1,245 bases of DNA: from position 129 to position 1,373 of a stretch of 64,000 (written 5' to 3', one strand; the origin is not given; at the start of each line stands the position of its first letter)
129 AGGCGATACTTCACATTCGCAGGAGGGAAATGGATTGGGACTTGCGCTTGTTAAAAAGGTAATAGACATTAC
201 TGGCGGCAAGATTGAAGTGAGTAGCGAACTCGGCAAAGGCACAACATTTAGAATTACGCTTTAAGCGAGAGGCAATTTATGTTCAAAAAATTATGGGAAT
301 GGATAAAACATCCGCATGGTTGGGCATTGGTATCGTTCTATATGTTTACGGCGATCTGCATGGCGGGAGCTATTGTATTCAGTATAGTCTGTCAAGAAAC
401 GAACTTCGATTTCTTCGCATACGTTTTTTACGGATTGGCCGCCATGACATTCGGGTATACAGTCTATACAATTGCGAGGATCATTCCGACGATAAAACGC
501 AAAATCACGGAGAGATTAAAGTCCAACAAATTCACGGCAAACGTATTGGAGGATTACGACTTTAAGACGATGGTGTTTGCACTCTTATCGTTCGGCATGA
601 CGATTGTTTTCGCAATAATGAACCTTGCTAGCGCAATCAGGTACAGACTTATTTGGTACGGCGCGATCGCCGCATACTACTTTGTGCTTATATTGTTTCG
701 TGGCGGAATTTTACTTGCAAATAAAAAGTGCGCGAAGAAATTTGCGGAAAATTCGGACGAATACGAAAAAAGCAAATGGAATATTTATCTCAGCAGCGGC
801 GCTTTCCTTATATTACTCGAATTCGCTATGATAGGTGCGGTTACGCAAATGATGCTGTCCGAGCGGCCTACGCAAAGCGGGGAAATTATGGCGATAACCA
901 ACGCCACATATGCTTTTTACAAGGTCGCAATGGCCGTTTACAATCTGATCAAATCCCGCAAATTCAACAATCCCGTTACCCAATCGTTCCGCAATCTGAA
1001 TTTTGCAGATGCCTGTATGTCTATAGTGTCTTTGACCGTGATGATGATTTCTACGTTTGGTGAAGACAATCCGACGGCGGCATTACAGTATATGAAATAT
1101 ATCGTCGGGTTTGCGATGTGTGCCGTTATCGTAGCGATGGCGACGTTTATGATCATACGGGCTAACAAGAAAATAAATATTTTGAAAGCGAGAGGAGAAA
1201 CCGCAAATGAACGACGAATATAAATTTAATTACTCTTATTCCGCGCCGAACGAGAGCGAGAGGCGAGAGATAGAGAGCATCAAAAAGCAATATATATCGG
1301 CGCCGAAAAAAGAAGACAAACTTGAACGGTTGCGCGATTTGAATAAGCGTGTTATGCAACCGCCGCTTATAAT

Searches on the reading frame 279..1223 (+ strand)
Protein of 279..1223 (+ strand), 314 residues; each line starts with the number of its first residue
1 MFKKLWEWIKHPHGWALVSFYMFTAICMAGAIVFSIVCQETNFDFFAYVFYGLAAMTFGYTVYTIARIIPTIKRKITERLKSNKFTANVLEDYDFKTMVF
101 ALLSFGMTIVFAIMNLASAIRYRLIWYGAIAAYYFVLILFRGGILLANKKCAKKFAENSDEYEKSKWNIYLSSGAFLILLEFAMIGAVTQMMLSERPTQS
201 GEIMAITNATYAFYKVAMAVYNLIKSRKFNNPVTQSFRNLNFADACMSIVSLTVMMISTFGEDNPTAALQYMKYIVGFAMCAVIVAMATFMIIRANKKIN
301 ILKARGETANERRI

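Call 33: search_protein_families(library=pfam, proteins=[window:279-1220:+], max_evalue=0.00001)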
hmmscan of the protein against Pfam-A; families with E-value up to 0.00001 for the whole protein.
window:279-1220:+ (314 aa): 0 families

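Call 113: find_encoding_contigs(protein=window:279-1223:+, flank=10000, max_places=1)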
Protein window:279-1223:+ (314 aa): 3 contigs read that carry it; 1 place shown.
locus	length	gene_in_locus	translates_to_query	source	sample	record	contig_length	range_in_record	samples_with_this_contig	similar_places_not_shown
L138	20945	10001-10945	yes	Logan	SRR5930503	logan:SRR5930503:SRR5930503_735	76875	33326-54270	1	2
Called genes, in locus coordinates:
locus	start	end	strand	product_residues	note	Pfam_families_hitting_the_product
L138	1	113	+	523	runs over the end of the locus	PF01676:Metalloenzyme, PF06415:iPGM_N, PF01663:Phosphodiest (faint)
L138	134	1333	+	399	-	PF22025:ThiI_fer, PF06508:QueC (faint), PF02926:THUMP, PF02568:ThiI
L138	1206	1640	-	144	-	-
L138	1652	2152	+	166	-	-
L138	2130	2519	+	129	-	PF09579:Spore_YtfJ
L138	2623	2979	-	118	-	PF00453:Ribosomal_L20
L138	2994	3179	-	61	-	PF01632:Ribosomal_L35p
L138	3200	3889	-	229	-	PF05198:IF3_N, PF00707:IF3_C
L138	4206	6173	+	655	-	PF00456:Transketolase_N, PF02779:Transket_pyr, PF22613:Transketolase_C_1, PF02780:Transketolase_C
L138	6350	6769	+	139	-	PF00571:CBS (faint)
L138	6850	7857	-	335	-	PF06723:MreB_Mbl, PF00022:Actin (faint)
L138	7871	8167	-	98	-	-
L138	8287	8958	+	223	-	PF00072:Response_reg, PF00486:Trans_reg_C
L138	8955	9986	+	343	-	PF00672:HAMP (faint), PF00512:HisKA, PF02518:HATPase_c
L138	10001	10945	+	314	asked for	-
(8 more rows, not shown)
